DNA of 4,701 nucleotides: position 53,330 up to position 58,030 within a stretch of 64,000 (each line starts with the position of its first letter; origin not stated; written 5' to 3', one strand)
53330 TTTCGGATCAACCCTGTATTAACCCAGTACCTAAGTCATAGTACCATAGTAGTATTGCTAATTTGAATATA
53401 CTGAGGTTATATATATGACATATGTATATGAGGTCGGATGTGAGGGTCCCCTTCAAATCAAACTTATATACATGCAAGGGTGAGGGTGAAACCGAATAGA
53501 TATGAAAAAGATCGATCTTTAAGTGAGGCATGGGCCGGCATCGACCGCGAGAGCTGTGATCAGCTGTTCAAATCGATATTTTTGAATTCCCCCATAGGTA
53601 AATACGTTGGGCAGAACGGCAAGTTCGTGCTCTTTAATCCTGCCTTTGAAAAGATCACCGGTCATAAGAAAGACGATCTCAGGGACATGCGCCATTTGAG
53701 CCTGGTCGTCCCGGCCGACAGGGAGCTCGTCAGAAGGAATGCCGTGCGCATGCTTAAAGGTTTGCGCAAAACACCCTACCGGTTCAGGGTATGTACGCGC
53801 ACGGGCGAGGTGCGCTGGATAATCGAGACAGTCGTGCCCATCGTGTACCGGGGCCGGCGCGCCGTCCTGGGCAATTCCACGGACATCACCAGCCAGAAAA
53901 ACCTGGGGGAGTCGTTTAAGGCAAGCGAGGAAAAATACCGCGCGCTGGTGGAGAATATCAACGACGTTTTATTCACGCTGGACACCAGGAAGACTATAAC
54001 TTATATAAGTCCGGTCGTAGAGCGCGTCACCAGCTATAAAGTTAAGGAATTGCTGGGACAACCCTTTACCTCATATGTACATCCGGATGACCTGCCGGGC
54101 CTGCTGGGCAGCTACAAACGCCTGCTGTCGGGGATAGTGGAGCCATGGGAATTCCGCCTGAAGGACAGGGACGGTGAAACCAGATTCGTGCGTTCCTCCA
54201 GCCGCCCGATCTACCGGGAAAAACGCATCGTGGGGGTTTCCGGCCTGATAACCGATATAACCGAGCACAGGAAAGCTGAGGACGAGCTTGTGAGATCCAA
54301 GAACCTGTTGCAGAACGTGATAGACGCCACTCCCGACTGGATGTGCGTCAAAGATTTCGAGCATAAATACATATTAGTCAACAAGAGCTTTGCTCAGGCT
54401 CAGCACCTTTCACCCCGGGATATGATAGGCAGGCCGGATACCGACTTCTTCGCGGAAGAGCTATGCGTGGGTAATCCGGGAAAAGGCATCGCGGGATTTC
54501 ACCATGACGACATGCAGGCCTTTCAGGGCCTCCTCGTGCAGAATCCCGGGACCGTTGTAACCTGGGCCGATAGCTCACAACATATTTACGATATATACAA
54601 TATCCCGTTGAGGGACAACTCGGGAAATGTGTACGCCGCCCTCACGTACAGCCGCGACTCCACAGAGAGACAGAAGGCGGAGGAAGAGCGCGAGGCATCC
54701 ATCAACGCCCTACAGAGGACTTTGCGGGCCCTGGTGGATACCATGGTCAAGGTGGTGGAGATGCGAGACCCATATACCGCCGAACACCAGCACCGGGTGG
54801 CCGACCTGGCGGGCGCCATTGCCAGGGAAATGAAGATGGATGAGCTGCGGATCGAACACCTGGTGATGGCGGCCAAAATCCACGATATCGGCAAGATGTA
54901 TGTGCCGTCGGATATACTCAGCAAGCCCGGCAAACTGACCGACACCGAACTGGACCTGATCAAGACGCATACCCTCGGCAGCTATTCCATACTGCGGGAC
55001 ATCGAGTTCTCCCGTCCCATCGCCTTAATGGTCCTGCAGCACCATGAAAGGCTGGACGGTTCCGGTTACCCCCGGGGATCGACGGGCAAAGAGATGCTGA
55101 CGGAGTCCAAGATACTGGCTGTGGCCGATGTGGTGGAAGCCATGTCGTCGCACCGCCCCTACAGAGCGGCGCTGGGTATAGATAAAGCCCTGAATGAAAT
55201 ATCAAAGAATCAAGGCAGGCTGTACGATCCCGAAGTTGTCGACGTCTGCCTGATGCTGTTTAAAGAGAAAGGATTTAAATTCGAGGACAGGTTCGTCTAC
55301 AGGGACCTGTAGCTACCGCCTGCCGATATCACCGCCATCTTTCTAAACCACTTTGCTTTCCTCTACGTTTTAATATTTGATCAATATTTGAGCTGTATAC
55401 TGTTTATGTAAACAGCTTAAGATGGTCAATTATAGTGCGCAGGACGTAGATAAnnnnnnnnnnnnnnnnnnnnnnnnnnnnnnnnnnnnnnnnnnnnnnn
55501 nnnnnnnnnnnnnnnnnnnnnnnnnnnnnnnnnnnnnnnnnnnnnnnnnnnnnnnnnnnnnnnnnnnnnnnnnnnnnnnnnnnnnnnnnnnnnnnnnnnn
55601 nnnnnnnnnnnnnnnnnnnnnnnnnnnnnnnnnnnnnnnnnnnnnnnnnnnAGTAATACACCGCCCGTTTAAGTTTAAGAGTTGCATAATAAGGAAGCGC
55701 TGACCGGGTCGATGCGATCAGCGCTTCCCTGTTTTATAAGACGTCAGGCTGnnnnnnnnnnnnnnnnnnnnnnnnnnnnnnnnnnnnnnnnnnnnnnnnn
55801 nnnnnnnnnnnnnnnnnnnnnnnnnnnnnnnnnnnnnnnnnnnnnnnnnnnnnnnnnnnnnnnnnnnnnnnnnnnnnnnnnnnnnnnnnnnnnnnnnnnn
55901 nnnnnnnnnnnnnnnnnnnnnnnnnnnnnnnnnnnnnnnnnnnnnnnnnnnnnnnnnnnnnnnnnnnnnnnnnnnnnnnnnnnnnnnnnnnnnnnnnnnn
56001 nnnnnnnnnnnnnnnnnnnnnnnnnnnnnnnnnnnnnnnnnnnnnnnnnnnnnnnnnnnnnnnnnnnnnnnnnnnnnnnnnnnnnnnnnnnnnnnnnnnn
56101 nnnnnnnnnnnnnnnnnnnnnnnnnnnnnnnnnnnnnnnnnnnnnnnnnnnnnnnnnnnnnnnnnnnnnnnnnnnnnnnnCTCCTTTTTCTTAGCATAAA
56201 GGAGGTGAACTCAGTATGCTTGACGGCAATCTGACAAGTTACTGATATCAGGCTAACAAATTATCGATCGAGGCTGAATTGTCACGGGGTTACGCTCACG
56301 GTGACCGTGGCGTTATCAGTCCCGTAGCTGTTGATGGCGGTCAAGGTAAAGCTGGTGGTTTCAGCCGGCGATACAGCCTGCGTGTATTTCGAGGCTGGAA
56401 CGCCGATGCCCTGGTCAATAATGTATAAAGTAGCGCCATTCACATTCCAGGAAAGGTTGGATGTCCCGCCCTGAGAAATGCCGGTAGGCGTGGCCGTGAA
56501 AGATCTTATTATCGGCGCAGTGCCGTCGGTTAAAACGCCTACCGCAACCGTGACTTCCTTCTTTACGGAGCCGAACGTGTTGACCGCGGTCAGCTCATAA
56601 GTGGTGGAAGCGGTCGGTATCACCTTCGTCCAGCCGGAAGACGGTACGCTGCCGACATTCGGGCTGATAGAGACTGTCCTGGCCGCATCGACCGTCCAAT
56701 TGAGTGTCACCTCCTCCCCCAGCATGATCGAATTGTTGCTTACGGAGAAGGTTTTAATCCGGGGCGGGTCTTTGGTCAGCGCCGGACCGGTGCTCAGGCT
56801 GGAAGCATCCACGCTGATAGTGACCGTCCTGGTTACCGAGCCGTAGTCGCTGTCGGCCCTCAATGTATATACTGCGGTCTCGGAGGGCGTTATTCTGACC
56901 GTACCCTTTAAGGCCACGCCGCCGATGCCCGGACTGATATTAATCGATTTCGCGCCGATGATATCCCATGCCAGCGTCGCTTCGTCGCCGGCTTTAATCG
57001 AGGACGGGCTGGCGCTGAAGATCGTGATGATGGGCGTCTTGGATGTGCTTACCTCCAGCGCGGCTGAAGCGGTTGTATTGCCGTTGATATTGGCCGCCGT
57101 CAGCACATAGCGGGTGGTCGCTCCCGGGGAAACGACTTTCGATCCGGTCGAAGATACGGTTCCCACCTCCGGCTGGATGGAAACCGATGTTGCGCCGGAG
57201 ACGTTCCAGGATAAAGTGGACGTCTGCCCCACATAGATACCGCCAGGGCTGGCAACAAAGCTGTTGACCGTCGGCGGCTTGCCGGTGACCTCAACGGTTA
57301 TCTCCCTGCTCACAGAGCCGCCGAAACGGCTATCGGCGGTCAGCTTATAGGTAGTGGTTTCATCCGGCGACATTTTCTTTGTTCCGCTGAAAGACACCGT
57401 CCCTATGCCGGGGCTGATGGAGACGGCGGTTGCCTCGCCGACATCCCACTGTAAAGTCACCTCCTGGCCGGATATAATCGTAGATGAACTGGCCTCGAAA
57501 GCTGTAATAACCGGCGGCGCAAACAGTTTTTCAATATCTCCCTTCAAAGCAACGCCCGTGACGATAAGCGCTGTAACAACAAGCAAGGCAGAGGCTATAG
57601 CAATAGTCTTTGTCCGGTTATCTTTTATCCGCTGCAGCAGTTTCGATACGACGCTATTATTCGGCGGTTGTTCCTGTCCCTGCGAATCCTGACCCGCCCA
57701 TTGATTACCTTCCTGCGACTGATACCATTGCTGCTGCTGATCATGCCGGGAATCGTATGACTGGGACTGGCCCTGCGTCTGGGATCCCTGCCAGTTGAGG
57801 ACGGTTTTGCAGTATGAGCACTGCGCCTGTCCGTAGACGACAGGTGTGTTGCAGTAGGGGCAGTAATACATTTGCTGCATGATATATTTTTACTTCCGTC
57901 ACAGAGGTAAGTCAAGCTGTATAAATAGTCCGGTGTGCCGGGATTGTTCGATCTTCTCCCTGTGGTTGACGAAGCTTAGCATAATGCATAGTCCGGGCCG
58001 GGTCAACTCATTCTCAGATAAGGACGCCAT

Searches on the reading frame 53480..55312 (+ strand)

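Call 51: search_protein_families(library=pfam, proteins=[window:53480-55312:+], max_evalue=0.00001)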
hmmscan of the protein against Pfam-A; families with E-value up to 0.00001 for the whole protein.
window:53480-55312:+ (610 aa): 7 families
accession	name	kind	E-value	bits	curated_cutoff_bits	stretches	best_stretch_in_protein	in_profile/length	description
PF13487.12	HD_5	-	2.5e-38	131.9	27.2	1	421-586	2-170/170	HD domain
PF08448.16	PAS_4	-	6.8e-32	110.4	23.1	2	282-398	2-109/110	PAS fold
PF08447.18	PAS_3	-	1.7e-26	92.7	25.6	2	51-123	3-78/89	PAS fold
PF13426.13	PAS_9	-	9.5e-25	87.3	27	2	164-262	4-103/103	PAS domain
PF00989.32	PAS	-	1.8e-23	83.1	22.6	1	151-260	1-113/113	PAS fold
PF01966.28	HD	-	6.1e-17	62.4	22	1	433-555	1-116/116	HD domain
PF13188.13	PAS_8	-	3.7e-14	52.5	21.8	0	151-201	1-51/65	PAS domain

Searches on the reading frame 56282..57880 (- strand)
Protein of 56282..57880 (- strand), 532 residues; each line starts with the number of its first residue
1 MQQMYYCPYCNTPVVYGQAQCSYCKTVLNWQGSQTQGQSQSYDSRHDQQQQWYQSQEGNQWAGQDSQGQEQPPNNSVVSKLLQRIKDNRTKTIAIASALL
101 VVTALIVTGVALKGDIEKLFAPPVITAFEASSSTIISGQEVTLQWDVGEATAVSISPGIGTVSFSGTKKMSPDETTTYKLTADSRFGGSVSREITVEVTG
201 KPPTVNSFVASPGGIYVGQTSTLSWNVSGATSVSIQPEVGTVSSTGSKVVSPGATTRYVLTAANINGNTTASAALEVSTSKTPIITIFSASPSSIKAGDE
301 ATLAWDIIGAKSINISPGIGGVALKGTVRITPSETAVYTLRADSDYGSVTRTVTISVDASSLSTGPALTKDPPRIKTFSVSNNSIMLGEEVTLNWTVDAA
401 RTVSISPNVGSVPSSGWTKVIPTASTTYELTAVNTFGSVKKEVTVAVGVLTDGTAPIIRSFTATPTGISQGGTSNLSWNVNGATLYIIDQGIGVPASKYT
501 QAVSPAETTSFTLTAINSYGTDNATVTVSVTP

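Call 51: search_protein_families(library=pfam, proteins=[window:56282-57880:-], max_evalue=0.00001)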
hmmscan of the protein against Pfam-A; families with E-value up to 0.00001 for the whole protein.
window:56282-57880:- (532 aa): 1 family
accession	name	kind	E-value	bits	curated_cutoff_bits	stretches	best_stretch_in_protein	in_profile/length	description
PF07679.22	I-set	-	8.7e-06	26.2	23.7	0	425-447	68-90/90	Immunoglobulin I-set domain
